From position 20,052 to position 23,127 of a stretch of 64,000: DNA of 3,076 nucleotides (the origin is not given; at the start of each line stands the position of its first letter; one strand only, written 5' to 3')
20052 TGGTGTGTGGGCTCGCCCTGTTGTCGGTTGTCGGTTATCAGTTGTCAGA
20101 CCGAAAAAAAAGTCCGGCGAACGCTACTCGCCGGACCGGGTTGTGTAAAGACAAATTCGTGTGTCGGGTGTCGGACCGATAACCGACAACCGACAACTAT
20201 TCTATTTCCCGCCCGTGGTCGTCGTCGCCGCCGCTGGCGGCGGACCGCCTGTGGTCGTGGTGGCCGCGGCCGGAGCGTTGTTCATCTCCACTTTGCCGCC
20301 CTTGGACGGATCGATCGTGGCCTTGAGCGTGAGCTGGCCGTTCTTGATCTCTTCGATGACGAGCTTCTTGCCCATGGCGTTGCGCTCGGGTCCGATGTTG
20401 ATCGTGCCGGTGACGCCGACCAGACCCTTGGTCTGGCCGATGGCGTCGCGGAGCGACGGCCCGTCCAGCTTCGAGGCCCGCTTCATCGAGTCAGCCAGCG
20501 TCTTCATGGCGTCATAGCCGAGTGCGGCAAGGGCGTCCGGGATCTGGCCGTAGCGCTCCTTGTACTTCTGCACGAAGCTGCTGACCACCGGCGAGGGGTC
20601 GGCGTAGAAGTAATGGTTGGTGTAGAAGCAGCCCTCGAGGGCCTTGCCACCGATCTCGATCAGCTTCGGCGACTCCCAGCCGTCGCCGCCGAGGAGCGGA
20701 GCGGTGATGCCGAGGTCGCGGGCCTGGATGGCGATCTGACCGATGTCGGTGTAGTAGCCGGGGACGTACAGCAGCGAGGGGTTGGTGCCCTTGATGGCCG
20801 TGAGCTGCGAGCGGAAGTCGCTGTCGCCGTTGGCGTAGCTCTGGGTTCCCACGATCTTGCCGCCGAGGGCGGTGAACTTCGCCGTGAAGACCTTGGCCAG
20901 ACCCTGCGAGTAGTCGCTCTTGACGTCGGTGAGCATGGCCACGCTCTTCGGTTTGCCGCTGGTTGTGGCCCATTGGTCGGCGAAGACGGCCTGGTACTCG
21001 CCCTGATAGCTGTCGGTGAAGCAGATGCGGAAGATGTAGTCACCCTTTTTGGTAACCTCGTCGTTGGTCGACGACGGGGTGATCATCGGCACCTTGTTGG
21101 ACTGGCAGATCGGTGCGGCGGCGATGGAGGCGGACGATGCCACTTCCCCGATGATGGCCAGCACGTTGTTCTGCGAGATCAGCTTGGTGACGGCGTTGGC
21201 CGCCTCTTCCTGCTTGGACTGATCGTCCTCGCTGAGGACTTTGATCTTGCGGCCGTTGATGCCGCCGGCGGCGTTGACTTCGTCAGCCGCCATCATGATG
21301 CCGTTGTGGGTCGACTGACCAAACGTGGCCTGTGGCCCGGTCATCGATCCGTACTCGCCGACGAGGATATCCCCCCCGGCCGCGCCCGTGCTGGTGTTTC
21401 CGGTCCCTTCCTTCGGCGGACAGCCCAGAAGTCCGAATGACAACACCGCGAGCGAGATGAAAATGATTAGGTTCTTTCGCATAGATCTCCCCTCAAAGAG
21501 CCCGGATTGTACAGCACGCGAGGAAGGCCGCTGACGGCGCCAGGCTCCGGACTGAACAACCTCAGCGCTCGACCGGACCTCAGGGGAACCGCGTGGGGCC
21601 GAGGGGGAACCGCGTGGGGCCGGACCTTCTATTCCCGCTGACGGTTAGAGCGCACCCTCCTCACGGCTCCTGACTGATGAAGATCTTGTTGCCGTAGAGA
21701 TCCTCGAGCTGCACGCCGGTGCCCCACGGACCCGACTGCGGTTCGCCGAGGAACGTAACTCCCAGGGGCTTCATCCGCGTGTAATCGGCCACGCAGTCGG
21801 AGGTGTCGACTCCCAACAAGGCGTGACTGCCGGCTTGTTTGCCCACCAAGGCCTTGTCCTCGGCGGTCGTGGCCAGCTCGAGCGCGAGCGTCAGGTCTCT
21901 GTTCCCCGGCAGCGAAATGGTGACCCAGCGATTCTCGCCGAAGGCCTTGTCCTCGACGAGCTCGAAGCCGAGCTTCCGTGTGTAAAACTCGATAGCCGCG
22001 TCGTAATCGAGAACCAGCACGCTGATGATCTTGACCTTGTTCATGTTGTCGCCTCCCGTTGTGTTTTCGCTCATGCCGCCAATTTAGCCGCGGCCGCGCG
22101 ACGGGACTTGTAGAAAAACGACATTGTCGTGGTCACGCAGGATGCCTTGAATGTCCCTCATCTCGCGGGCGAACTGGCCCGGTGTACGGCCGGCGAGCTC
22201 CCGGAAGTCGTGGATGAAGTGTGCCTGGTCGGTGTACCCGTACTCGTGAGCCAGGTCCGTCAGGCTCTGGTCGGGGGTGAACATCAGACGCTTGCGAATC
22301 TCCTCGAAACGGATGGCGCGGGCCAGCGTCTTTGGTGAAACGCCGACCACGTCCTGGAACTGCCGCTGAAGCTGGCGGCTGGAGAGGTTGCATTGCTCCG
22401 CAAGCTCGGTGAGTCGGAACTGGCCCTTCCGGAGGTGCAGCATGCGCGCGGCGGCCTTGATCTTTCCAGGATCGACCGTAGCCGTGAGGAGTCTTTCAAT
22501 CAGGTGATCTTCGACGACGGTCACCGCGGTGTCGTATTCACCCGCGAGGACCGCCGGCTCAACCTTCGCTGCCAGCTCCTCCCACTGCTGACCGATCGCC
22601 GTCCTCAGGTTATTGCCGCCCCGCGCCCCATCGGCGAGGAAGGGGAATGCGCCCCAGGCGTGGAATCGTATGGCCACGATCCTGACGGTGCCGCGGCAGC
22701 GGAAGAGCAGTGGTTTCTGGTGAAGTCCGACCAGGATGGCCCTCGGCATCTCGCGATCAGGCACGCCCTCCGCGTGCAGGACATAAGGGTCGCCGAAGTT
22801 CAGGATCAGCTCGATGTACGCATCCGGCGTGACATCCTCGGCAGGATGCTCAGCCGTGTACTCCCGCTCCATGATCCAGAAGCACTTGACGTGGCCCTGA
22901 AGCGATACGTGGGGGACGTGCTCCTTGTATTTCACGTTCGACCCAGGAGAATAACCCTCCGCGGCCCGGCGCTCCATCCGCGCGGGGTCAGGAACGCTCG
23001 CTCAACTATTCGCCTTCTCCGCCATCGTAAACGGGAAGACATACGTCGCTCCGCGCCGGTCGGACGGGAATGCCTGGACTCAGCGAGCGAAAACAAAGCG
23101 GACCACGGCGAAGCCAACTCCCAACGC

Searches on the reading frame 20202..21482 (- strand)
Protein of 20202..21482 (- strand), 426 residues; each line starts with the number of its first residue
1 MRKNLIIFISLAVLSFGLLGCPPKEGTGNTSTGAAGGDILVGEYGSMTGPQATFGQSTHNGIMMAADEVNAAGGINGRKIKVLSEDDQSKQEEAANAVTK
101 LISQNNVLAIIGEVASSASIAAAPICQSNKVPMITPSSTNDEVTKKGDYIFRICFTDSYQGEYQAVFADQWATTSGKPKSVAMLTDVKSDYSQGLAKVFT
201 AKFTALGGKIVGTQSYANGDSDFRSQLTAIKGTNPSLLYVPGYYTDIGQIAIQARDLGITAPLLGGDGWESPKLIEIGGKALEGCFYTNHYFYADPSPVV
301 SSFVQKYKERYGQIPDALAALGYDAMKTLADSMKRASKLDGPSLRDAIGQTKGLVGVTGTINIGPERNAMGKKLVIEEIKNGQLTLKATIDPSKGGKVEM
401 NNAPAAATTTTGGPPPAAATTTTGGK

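Call 76: search_protein_families(library=pfam, proteins=[window:20202-21482:-], max_evalue=0.00001)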
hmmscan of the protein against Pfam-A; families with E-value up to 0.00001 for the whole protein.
window:20202-21482:- (426 aa): 3 families
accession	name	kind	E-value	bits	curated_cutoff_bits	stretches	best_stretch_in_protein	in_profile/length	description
PF13458.12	Peripla_BP_6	-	4.8e-66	224.2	31.7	1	41-382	4-342/343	Periplasmic binding protein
PF01094.35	ANF_receptor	-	3.2e-24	86.1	25.4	1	62-379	6-350/353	Receptor family ligand binding region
PF13433.12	Peripla_BP_5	-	4.6e-23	82.3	27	1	42-384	4-342/363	Periplasmic binding protein domain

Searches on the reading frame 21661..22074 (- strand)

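Call 76: search_protein_families(library=pfam, proteins=[window:21661-22074:-], max_evalue=0.00001)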
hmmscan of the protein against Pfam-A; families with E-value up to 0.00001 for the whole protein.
window:21661-22074:- (137 aa): 1 family
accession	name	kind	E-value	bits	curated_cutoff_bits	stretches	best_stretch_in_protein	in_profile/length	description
PF00903.31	Glyoxalase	-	2.3e-15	57.5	20.6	1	17-131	5-119/121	Glyoxalase/Bleomycin resistance protein/Dioxygenase superfamily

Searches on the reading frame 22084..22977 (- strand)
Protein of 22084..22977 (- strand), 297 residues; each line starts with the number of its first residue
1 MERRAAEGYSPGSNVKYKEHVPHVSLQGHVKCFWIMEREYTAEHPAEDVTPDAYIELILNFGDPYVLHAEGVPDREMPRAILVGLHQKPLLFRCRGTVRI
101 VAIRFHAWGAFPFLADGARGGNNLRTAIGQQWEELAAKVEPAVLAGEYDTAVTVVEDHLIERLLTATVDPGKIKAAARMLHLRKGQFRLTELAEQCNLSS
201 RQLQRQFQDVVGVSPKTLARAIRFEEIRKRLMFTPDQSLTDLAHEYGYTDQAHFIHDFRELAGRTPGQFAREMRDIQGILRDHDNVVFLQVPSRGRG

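Call 76: search_protein_families(library=pfam, proteins=[window:22084-22977:-], max_evalue=0.00001)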
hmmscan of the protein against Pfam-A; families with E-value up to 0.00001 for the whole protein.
window:22084-22977:- (297 aa): 3 families
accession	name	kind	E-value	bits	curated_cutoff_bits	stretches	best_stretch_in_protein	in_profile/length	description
PF12833.13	HTH_18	-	5.2e-22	78.4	33.6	1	192-271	1-79/80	Helix-turn-helix domain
PF00165.29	HTH_AraC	-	1e-14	54.7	26.6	1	236-269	8-40/42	Bacterial regulatory helix-turn-helix proteins, AraC family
PF20240.3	DUF6597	-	2.7e-14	53.5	27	1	19-115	2-91/103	Domain of unknown function (DUF6597)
